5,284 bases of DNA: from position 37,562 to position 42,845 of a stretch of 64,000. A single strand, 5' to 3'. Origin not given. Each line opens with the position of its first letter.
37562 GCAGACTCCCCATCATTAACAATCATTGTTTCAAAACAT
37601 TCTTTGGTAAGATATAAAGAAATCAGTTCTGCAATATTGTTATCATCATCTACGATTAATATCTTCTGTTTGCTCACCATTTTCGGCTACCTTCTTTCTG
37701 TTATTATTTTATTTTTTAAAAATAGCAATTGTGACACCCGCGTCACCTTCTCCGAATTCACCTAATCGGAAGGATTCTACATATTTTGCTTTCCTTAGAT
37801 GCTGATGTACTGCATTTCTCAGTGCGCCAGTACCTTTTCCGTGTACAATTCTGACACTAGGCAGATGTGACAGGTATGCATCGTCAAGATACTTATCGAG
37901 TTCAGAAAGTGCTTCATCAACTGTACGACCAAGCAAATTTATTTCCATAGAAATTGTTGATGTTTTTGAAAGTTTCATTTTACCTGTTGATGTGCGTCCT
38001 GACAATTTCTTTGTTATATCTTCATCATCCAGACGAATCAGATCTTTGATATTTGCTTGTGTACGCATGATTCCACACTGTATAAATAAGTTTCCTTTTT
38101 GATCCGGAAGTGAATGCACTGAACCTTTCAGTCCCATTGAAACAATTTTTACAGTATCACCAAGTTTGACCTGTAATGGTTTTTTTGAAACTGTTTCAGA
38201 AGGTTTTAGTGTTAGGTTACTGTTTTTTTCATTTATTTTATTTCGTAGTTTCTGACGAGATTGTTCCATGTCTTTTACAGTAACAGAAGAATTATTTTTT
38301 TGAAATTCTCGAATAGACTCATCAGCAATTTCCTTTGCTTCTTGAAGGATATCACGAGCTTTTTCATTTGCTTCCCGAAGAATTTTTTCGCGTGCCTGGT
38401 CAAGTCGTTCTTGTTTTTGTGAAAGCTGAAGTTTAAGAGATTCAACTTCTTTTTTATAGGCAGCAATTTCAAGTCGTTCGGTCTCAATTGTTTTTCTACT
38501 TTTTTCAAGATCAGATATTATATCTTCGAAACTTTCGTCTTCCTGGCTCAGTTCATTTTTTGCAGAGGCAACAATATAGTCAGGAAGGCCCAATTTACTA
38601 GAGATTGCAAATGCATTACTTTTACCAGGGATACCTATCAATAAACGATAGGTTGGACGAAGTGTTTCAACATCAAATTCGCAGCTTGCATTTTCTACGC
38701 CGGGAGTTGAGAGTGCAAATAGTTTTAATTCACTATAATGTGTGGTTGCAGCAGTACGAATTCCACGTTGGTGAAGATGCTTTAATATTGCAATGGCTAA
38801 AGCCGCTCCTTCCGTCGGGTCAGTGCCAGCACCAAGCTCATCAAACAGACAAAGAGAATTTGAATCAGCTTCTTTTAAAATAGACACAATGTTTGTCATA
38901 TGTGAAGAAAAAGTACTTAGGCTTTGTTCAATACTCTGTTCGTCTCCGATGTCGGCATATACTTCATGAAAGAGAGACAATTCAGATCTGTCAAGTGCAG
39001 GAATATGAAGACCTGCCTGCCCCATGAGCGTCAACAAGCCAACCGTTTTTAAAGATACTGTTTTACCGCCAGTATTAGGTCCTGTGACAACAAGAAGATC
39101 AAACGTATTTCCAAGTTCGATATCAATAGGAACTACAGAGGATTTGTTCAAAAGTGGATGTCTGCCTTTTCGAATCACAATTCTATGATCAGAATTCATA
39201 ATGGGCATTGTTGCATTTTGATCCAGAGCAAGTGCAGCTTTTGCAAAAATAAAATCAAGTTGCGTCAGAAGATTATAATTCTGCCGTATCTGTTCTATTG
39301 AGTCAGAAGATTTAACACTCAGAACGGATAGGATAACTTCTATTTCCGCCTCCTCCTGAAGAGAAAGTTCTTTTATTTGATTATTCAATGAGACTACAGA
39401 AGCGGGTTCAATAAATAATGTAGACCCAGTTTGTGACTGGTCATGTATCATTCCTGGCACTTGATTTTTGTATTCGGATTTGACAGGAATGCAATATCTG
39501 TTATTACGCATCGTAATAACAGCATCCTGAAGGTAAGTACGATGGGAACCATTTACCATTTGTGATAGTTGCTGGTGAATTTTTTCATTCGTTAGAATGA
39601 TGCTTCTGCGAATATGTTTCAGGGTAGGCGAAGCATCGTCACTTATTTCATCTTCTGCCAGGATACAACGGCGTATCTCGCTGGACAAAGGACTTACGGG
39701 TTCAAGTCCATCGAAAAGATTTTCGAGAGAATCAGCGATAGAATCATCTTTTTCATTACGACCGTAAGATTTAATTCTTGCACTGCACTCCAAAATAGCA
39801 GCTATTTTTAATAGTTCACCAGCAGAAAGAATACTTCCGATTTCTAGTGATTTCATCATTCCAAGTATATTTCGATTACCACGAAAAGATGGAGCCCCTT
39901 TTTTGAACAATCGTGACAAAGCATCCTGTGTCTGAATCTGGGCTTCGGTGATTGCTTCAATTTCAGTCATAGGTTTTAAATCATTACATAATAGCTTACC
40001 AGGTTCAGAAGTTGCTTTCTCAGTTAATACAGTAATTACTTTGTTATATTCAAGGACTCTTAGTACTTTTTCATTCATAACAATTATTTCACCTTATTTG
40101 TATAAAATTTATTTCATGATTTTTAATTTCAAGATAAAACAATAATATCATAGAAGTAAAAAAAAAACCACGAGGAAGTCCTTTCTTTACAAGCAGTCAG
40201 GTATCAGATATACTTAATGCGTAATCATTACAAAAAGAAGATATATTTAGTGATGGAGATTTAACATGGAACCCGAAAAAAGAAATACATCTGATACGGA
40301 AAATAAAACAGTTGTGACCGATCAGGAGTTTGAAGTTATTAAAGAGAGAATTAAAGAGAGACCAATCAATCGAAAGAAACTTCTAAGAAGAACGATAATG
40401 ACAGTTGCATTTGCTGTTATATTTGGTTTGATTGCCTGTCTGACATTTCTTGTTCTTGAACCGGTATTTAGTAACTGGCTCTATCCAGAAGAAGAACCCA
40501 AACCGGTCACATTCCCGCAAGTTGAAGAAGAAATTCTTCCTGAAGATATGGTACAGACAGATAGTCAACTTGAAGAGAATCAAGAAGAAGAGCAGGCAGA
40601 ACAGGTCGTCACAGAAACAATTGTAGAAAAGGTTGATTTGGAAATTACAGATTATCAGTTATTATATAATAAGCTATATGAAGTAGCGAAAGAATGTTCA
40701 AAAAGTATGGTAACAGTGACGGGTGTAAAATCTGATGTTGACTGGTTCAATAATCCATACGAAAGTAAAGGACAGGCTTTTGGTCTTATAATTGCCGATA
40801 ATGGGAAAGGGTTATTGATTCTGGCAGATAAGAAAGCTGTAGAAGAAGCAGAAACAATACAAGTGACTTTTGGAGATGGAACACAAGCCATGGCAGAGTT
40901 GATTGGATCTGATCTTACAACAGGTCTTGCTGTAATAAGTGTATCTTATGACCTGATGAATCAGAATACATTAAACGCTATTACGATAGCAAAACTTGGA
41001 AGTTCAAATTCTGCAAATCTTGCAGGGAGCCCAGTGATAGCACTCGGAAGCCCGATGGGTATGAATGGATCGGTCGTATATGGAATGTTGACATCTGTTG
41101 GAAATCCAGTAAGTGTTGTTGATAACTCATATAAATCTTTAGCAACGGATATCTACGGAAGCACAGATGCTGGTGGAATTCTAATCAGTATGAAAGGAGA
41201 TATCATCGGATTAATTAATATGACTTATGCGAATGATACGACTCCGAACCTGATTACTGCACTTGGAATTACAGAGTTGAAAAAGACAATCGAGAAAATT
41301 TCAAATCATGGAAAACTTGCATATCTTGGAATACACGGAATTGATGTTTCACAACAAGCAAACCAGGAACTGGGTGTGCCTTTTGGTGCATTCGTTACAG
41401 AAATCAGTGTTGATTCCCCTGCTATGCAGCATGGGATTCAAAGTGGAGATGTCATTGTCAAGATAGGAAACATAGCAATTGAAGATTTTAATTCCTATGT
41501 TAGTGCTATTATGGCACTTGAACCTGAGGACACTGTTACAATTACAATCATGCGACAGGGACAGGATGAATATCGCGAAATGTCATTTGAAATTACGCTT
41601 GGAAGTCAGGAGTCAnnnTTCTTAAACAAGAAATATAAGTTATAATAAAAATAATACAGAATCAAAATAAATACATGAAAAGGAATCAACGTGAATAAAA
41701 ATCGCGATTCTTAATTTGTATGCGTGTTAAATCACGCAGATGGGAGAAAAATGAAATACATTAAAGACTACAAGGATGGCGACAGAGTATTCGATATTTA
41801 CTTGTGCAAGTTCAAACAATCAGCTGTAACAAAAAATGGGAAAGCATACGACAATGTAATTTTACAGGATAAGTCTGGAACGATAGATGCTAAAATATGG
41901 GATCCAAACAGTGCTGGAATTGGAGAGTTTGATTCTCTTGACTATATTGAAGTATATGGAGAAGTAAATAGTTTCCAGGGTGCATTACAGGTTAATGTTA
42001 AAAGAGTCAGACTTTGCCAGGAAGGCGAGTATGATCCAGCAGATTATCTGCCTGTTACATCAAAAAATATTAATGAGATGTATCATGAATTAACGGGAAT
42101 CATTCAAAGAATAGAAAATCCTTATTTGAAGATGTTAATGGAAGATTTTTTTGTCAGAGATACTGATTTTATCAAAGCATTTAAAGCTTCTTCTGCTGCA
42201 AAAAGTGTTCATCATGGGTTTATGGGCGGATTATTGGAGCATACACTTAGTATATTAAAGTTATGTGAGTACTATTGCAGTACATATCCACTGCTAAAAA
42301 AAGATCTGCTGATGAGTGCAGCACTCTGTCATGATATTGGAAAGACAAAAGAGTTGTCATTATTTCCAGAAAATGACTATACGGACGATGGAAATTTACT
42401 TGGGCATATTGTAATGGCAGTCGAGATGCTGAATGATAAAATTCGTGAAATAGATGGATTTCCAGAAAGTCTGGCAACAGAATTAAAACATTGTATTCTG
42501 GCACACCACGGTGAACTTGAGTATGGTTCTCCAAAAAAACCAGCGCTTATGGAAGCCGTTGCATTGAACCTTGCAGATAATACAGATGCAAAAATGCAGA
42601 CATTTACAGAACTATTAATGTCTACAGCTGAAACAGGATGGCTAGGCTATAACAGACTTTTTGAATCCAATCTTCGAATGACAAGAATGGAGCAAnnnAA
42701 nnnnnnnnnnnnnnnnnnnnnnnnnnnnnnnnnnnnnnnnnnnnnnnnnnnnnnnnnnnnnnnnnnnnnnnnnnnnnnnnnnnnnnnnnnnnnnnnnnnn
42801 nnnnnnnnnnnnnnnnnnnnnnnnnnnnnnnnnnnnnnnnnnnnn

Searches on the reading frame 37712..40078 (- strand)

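Call 56: search_protein_families(library=pfam, proteins=[window:37712-40078:-], max_evalue=0.0001)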
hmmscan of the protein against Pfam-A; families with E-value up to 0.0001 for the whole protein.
window:37712-40078:- (789 aa): 3 families
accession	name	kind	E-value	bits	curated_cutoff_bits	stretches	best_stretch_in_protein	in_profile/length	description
PF00488.27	MutS_V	-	7.3e-35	121.1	30.2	1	330-511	2-185/188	MutS domain V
PF01713.27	Smr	-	1.9e-24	86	25.7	1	713-788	1-77/77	Smr domain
PF20297.4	MSSS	-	1.8e-08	34.4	26.8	1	640-680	2-42/42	MutS2 and Smr-associated SH3 domain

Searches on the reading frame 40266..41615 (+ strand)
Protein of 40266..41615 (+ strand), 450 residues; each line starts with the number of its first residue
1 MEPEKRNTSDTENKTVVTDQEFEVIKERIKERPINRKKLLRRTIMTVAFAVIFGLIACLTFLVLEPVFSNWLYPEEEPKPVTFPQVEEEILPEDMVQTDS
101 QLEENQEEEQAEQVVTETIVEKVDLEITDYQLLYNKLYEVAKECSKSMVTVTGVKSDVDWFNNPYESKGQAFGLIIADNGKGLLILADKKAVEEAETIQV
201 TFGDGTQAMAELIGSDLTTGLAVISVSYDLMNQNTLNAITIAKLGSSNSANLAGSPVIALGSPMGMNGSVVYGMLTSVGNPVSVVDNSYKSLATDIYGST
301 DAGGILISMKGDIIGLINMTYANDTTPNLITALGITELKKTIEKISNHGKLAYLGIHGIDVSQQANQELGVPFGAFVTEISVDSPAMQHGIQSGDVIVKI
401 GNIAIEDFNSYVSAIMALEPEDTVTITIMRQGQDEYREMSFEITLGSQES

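Call 56: search_protein_families(library=pfam, proteins=[window:40266-41615:+], max_evalue=0.0001)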
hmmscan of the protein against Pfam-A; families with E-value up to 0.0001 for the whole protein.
window:40266-41615:+ (450 aa): 4 families
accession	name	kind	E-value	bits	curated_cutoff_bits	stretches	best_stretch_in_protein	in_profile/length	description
PF13180.12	PDZ_2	-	1.6e-13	51.2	27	1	358-436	4-75/80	PDZ domain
PF13365.12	Trypsin_2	-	3.3e-09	38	27.6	1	173-316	3-144/144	Trypsin-like peptidase domain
PF17820.7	PDZ_6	-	2.1e-08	34.2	27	1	376-428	1-52/54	PDZ domain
PF00595.29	PDZ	-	3.4e-06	27.8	23.2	1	358-429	13-81/81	PDZ domain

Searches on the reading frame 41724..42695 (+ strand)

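Call 56: search_protein_families(library=pfam, proteins=[window:41724-42695:+], max_evalue=0.0001)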
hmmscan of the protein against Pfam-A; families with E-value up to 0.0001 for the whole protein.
window:41724-42695:+ (324 aa): 2 families
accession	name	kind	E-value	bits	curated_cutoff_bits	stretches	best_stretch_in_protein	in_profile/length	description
PF01966.28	HD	-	1.1e-11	45.5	22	1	171-289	2-115/116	HD domain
PF01336.31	tRNA_anti-codon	-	2e-05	24.9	27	1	37-96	12-73/75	OB-fold nucleic acid binding domain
